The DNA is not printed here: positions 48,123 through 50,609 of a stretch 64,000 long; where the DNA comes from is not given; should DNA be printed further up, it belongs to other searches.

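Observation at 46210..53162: Phosphorolytic galactoside module (GPH symporter, cytoplasmic GH43, GH112, galT, galE) that lacks the kinase of the classical GNB/LNB pathway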

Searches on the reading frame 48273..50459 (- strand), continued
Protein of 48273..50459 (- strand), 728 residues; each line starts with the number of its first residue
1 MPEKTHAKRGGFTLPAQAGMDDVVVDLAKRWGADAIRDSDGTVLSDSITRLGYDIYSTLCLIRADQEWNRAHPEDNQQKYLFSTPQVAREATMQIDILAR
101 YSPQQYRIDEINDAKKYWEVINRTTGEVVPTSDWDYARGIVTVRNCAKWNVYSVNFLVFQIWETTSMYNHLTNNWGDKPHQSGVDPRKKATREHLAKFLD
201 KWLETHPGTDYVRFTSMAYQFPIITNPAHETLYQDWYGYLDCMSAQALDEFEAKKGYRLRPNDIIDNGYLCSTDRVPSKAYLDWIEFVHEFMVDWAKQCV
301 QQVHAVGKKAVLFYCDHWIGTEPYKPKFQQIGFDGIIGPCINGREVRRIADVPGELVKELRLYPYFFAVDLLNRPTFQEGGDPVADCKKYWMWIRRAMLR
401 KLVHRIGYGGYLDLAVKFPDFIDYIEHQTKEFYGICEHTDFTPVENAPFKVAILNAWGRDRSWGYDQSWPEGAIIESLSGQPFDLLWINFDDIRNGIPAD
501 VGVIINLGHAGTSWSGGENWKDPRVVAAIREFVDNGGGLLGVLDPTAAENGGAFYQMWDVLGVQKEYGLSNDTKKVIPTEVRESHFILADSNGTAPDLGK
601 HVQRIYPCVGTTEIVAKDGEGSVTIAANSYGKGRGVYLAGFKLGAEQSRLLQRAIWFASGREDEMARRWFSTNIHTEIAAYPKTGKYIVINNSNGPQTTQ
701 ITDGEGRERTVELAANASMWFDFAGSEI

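Call 63: find_homologous_proteins(query=L065:9998-12136:+)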
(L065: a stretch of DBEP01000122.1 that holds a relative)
Query L065:9998-12136:+ (712 aa): 7473 proteins with E <= 0.001 among 8000 candidates; the best 120 are listed.
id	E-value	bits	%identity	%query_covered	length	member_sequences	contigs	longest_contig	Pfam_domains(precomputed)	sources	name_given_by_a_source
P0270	0.0e+0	1704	100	100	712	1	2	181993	PF09508.17,PF17385.9,PF17386.9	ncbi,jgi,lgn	-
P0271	0.0e+0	1464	85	100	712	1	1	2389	PF09508.17,PF17385.9,PF17386.9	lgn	-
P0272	0.0e+0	1463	85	100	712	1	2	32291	PF09508.17,PF17385.9,PF17386.9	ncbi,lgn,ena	-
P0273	0.0e+0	1281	74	100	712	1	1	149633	PF09508.17,PF17385.9,PF17386.9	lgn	-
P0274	0.0e+0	1280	74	100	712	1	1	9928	PF09508.17,PF17385.9,PF17386.9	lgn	-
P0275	0.0e+0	1273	74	100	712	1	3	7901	PF09508.17,PF17385.9,PF17386.9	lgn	-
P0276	0.0e+0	1245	73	100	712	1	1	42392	PF09508.17,PF17385.9,PF17386.9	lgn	-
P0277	0.0e+0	1239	72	100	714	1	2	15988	PF09508.17,PF17385.9,PF17386.9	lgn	-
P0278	0.0e+0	1232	73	100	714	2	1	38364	PF09508.17,PF17385.9,PF17386.9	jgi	-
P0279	0.0e+0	1186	68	100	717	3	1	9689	PF09508.17,PF17385.9,PF17386.9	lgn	-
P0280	0.0e+0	1169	68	100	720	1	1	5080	PF09508.17,PF17385.9,PF17386.9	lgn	-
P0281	0.0e+0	1168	68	100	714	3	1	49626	PF09508.17,PF17385.9,PF17386.9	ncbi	ncbi:MAG: 1,3-beta-galactosyl-N-acetylhexosamine phosphorylase [Lachnospiraceae bacterium]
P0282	0.0e+0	1167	68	100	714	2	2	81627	PF09508.17,PF17385.9,PF17386.9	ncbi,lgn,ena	-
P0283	0.0e+0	1159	68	100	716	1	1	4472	PF09508.17,PF17385.9,PF17386.9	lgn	-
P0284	0.0e+0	1158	68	100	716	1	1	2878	PF09508.17,PF17385.9,PF17386.9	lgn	-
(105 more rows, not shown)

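Call 66: search_dna_similar(query=window:48273-50459:-, collection=plasmids, mode=protein, max_rows=40)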
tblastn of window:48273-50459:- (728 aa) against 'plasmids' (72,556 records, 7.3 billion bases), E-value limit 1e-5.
Records with a match: 2; places in all: 2; records where one place covers at least 80% of the query: 2.
Best place of each record, by identity: <60% 2.
By first word of the organism name: Rathayibacter 1; Subdoligranulum 1.
By predicted mobility (MOB-suite, as given by PLSDB): non-mobilizable 2.
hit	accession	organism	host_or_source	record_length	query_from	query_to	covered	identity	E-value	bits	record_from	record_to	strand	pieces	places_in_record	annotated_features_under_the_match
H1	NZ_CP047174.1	Rathayibacter sp. VKM Ac-2760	Tanacetum vulgare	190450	10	720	98%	39.4%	7e-156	508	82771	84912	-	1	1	gnpA: 1,3-beta-galactosyl-N-acetylhexosamine phosphorylase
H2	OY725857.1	Subdoligranulum variabile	-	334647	8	722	98%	38.5%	6e-155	505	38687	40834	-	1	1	none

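Call 67: get_annotated_region(hit=H1, flank=12000)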
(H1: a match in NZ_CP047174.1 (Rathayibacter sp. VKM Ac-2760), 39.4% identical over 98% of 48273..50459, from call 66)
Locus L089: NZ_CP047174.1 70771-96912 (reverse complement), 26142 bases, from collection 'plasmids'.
description: Rathayibacter sp. VKM Ac-2760 plasmid unnamed1, complete sequence
organism: Rathayibacter sp. VKM Ac-2760 (NCBI taxid 2609253)
taxonomy: Bacteria; Actinomycetota; Actinomycetes; Micrococcales; Microbacteriaceae; Rathayibacter; Rathayibacter sp. VKM Ac-2760
host: -; source: Tanacetum vulgare; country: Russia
typing (MOB-suite, as given by PLSDB): non-mobilizable
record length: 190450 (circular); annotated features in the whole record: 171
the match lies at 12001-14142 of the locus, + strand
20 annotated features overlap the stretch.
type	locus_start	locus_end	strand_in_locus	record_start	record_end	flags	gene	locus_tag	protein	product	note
CDS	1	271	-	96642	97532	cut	-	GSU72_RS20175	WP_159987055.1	amidohydrolase family protein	-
CDS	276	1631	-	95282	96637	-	-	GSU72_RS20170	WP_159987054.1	L-fuconate dehydratase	-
CDS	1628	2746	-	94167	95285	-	-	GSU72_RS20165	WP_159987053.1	aldo/keto reductase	-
CDS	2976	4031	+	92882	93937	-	-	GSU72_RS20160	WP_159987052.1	peptidylprolyl isomerase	-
CDS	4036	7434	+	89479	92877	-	-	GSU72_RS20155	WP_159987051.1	Ig-like domain repeat protein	-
CDS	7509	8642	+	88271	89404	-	-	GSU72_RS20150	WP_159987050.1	ROK family transcriptional regulator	GO:0006355 - regulation of DNA-templated transcription [Evidence IEA]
CDS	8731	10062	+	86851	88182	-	-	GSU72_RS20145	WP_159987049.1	carbohydrate ABC transporter substrate-binding protein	GO:0008643 - carbohydrate transport [Evidence IEA]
CDS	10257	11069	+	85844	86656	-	-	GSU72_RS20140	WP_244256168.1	sugar ABC transporter permease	-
CDS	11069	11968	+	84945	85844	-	-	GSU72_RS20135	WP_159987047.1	carbohydrate ABC transporter permease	GO:0008643 - carbohydrate transport [Evidence IEA]; GO:0055085 - transmembrane transport [Evidence IEA]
CDS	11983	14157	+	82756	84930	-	gnpA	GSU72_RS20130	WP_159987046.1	1,3-beta-galactosyl-N-acetylhexosamine phosphorylase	GO:0046352 - disaccharide catabolic process [Evidence IEA]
CDS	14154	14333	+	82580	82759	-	-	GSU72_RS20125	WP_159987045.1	hypothetical protein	-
CDS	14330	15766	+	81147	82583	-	-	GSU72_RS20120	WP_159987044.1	alpha-L-fucosidase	GO:0005975 - carbohydrate metabolic process [Evidence IEA]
CDS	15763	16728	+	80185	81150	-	-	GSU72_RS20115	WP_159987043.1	ROK family protein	-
CDS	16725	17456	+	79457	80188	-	-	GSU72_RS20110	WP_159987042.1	glucosamine-6-phosphate deaminase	-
CDS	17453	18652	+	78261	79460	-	-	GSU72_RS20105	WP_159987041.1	amidohydrolase family protein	-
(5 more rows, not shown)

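Call 69: find_homologous_proteins(query=L040:9995-12184:+)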
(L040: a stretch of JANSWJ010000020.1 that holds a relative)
Query L040:9995-12184:+ (729 aa): 5046 proteins with E <= 0.001 among 8000 candidates; the best 120 are listed.
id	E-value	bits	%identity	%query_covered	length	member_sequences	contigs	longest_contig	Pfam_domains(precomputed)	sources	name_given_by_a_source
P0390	0.0e+0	1672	96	100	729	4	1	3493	PF09508.17,PF17385.9,PF17386.9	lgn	-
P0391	0.0e+0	1481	85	100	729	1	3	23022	PF09508.17,PF17385.9,PF17386.9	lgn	-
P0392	0.0e+0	1413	80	99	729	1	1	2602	PF09508.17,PF17385.9,PF17386.9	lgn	-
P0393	0.0e+0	1383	78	99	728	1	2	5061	PF09508.17,PF17385.9,PF17386.9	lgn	-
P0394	0.0e+0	1375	78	99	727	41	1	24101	PF09508.17,PF17385.9,PF17386.9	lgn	-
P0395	0.0e+0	1368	78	99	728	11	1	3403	PF09508.17,PF17385.9,PF17386.9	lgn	-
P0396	0.0e+0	1358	78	99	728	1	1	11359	PF09508.17,PF17385.9,PF17386.9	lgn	-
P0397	0.0e+0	1279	73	100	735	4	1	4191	PF09508.17,PF17385.9,PF17386.9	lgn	-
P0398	0.0e+0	1231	69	100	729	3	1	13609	PF09508.17,PF17385.9,PF17386.9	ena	-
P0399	0.0e+0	1217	69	99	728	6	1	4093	PF09508.17,PF17385.9,PF17386.9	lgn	-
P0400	0.0e+0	1183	68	99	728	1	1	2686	PF09508.17,PF17385.9,PF17386.9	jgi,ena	-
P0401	0.0e+0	1165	65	99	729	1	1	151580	PF09508.17,PF17385.9,PF17386.9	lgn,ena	-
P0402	0.0e+0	1136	64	100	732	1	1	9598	PF09508.17,PF17385.9,PF17386.9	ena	-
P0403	5.6e-290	982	57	99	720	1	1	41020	PF09508.17,PF17385.9,PF17386.9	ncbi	-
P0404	2.5e-289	980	57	99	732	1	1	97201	PF09508.17,PF17385.9,PF17386.9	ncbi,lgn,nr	ncbi:1,3-beta-galactosyl-N-acetylhexosamine phosphorylase [Candidatus Sumerlaeota bacterium]|nr:1,3-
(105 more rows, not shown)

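Call 75: list_cluster_members(proteins=[P0121, P0122, P0123, P0124, P0125, P0126, P0128, P0129, P0130, P0137])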
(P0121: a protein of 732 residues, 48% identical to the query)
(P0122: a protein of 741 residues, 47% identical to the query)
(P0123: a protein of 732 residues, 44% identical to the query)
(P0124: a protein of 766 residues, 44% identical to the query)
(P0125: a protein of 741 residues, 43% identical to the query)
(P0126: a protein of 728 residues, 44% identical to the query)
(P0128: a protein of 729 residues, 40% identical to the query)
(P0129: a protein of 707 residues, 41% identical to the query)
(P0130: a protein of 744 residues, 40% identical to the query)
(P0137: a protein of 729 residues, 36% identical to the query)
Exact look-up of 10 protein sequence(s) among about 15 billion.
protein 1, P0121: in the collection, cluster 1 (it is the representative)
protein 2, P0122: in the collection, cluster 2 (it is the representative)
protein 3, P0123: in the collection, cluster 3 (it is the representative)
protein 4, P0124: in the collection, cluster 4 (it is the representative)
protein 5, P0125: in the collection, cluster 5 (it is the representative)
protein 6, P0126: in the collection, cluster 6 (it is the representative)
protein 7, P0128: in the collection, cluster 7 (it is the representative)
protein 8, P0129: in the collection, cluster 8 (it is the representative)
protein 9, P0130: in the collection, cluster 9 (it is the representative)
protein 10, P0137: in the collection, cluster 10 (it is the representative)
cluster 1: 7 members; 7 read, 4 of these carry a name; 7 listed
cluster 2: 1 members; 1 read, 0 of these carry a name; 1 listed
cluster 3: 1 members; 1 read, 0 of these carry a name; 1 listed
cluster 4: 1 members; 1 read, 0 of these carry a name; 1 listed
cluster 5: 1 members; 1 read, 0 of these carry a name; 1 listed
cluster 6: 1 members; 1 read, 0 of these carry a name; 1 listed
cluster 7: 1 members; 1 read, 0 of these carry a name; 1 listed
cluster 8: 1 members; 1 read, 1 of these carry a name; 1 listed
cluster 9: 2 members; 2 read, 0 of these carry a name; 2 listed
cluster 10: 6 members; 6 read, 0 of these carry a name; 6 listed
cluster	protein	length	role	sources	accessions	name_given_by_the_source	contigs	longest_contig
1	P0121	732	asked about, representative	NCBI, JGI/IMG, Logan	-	1,3-beta-galactosyl-N-acetylhexosamine phosphorylase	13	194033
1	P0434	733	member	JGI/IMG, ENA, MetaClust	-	\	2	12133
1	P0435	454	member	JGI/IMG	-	1,3-beta-galactosyl-N-acetylhexosamine phosphorylase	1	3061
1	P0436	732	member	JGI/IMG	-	1,3-beta-galactosyl-N-acetylhexosamine phosphorylase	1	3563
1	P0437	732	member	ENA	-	-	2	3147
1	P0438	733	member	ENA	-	-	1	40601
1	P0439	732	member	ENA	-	-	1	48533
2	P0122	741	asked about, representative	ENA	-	-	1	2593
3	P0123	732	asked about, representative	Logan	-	-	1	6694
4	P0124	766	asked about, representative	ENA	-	-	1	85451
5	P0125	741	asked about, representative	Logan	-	-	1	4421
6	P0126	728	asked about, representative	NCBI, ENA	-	-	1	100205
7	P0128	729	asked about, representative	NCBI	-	-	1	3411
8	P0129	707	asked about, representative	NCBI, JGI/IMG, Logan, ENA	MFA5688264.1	MAG: 1,3-beta-galactosyl-N-acetylhexosamine phosphorylase [Kiritimatiellales bacterium]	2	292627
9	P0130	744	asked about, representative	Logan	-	-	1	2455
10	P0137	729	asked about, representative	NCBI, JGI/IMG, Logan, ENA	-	-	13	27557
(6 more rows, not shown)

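Call 76: search_solved_structures(query=L001:16120-17208:+, max_evalue=1e-20)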
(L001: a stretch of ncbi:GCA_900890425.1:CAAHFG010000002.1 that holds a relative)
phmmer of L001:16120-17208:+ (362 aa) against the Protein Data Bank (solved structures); distinct sequences matched with E-value up to 1e-20: 94 (the best 60 are shown).
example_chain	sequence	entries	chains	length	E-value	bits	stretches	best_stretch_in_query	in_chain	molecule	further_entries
5xd7_A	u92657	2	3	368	1.8e-194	649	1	3-362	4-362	3,6-anhydro-alpha-L-galactonate cycloisomerase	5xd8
5xd9_A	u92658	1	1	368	1.6e-193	645.9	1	3-362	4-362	3,6-anhydro-alpha-L-galactonate cycloisomerase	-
2ovl_A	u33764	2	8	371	4.1e-95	322.1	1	1-357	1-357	Putative racemase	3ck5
2pp0_A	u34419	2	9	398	1.4e-54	188.8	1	7-323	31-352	L-talarate/Galactarate Dehydratase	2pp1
2pp3_A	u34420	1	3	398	9.4e-54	186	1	7-323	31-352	L-talarate/galactarate dehydratase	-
2og9_A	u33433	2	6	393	3e-52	181.1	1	14-352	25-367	Mandelate racemase/muconate lactonizing enzyme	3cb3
3tj4_A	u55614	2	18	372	6.3e-52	180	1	4-348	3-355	Mandelate racemase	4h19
3bjs_A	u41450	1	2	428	2e-46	161.9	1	37-360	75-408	Mandelate racemase/muconate lactonizing enzyme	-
3ugv_A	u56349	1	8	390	3.4e-45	157.8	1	35-355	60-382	Enolase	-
5olc_A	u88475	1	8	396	1.8e-43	152.2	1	35-360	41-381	Galactonate dehydratase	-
1mdr_A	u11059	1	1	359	2.8e-42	148.2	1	8-352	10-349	MANDELATE RACEMASE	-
1mns_A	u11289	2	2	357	3e-42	148.2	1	9-352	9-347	MANDELATE RACEMASE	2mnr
3uxk_A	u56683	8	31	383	3.5e-42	147.9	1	8-352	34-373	Mandelate racemase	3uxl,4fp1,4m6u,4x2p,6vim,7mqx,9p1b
1dtn_A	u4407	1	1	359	6.8e-42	147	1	8-352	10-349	MANDELATE RACEMASE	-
1mdl_A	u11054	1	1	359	7.3e-42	146.9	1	8-352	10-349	MANDELATE RACEMASE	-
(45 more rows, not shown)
